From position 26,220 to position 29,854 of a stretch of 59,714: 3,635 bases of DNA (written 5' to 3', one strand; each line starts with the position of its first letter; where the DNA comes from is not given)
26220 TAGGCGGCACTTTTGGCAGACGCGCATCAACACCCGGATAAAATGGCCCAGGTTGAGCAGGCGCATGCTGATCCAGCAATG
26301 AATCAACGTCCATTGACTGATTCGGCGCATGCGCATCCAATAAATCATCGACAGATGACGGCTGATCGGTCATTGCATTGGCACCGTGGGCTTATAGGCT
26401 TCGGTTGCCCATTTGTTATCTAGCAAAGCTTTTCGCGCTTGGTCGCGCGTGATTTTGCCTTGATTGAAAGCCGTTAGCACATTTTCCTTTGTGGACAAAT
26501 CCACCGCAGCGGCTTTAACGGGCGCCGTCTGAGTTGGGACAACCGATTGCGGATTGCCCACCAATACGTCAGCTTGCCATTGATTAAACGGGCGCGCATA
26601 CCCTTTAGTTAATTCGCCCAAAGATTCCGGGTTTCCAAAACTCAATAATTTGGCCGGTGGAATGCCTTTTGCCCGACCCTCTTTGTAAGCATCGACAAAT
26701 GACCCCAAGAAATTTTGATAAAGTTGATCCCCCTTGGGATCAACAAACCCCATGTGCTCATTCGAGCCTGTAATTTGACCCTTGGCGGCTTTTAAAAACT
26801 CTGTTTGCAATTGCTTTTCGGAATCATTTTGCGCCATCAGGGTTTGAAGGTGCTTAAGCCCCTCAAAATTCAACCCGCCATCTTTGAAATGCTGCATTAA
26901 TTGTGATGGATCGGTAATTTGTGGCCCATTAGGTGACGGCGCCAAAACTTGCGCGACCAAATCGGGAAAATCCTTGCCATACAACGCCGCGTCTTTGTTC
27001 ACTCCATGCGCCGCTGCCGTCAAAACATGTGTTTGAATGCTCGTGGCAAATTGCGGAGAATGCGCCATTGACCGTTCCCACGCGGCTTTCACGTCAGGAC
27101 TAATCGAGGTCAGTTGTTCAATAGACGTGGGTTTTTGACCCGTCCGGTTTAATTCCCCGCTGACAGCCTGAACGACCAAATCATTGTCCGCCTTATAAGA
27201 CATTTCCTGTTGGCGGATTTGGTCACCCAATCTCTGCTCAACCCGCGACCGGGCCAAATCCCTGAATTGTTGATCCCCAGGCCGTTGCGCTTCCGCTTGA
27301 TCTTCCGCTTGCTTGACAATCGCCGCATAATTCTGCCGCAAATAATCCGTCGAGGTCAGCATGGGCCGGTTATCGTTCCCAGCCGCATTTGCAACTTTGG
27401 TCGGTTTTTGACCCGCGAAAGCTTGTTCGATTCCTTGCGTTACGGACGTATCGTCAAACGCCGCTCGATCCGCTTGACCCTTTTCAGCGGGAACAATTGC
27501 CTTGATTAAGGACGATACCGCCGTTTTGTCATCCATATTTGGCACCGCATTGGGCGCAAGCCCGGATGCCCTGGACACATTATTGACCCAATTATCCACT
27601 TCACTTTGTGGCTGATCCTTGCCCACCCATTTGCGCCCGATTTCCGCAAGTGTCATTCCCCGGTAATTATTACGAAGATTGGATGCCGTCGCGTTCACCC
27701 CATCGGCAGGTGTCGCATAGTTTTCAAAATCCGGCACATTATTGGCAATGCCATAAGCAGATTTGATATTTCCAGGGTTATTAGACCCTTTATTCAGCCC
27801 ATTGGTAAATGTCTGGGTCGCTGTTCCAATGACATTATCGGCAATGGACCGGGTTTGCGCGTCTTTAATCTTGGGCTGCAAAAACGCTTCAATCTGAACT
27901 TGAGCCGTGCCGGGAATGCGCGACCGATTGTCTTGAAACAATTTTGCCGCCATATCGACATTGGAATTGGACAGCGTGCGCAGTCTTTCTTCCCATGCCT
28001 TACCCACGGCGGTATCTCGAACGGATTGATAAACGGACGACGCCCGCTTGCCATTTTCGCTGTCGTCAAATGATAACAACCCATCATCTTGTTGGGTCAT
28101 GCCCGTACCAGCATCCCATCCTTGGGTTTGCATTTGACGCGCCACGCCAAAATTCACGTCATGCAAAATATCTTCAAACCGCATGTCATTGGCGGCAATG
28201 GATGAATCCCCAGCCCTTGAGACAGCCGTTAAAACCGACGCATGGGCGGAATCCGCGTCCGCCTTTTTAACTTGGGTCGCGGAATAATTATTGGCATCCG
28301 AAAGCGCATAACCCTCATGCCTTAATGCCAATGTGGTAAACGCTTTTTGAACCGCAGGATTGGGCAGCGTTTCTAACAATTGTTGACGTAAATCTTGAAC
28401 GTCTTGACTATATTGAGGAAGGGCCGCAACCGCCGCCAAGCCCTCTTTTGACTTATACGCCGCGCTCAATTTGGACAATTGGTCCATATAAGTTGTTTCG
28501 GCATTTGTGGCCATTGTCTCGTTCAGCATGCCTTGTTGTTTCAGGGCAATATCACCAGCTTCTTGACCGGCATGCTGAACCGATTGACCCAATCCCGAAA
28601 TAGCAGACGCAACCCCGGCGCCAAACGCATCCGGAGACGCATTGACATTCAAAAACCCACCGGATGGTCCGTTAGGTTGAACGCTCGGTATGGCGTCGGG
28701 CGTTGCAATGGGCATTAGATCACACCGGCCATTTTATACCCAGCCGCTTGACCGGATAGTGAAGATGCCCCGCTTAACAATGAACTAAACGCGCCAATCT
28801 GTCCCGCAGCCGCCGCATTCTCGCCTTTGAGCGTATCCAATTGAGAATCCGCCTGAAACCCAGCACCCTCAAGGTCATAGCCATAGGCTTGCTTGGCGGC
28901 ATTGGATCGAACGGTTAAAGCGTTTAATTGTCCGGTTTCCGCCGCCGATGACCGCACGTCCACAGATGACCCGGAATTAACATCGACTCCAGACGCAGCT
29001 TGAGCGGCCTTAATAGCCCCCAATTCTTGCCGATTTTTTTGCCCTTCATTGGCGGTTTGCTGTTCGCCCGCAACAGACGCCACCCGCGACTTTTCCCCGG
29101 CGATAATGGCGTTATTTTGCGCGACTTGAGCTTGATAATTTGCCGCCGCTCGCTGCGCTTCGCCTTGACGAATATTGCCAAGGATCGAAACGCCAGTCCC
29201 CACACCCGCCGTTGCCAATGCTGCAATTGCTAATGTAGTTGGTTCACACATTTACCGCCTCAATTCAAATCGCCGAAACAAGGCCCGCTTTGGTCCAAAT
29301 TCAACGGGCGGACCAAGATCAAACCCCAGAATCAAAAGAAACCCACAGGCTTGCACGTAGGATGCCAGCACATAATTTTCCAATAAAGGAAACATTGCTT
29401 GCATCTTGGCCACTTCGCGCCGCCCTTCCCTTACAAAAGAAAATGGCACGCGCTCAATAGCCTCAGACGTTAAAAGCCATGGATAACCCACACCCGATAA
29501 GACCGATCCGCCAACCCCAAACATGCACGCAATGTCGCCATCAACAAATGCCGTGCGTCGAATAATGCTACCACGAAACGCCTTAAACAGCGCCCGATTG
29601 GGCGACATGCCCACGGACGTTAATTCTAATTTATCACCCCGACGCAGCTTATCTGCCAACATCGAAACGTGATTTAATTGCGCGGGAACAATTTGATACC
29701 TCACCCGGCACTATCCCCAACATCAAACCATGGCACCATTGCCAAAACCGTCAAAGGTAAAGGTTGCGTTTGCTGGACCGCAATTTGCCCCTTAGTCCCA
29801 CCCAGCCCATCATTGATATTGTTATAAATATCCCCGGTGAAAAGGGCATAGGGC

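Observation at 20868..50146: Conserved 10-nt box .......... placed just upstream of late transcription units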

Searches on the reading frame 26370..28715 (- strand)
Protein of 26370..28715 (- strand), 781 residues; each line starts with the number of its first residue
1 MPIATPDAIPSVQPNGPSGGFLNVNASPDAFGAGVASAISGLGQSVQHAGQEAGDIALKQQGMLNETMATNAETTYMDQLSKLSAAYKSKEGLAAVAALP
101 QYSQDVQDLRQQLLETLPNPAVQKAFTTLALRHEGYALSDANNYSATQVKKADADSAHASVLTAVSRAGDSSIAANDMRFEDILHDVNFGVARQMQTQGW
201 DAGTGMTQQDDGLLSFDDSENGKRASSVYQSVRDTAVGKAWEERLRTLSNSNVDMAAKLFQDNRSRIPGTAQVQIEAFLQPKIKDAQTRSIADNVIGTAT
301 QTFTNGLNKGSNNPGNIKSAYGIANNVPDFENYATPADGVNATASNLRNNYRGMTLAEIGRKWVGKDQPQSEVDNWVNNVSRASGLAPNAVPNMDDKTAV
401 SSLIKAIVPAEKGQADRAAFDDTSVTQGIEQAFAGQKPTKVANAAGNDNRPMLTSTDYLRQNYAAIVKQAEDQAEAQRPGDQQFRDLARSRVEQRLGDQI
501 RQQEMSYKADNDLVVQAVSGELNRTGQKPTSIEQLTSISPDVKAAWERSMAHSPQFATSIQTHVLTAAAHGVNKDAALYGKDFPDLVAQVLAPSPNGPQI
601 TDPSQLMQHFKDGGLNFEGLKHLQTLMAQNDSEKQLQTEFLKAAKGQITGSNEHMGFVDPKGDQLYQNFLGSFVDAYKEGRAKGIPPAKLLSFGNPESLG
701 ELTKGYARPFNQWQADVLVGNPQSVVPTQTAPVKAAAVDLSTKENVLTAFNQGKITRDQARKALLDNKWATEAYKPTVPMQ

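Call 24: search_protein_families(library=phrogs, proteins=[window:26370-28715:-], max_evalue=0.001)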
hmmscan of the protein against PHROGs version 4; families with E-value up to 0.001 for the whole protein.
window:26370-28715:- (781 aa): 0 families

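Call 104: search_protein_families(library=pfam, proteins=[window:26370-28715:-], max_evalue=0.001)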
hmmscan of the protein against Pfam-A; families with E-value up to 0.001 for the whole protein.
window:26370-28715:- (781 aa): 0 families

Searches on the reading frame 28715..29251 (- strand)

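Call 104: search_protein_families(library=pfam, proteins=[window:28715-29251:-], max_evalue=0.001)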
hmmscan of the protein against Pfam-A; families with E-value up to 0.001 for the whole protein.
window:28715-29251:- (178 aa): 1 family
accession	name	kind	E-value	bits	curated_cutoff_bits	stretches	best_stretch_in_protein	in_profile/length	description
PF24072.1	T7_gp14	-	8.4e-07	29.5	27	1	1-172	1-165/187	T7 virus internal virion protein gp14 family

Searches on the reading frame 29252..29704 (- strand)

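Call 24: search_protein_families(library=phrogs, proteins=[window:29252-29704:-], max_evalue=0.001)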
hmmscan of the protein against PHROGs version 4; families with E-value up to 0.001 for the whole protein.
window:29252-29704:- (150 aa): 1 family
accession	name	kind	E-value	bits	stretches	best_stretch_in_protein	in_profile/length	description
phrog_308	-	head and packaging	3.7e-28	99.6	1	3-149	3-149/151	internal virion protein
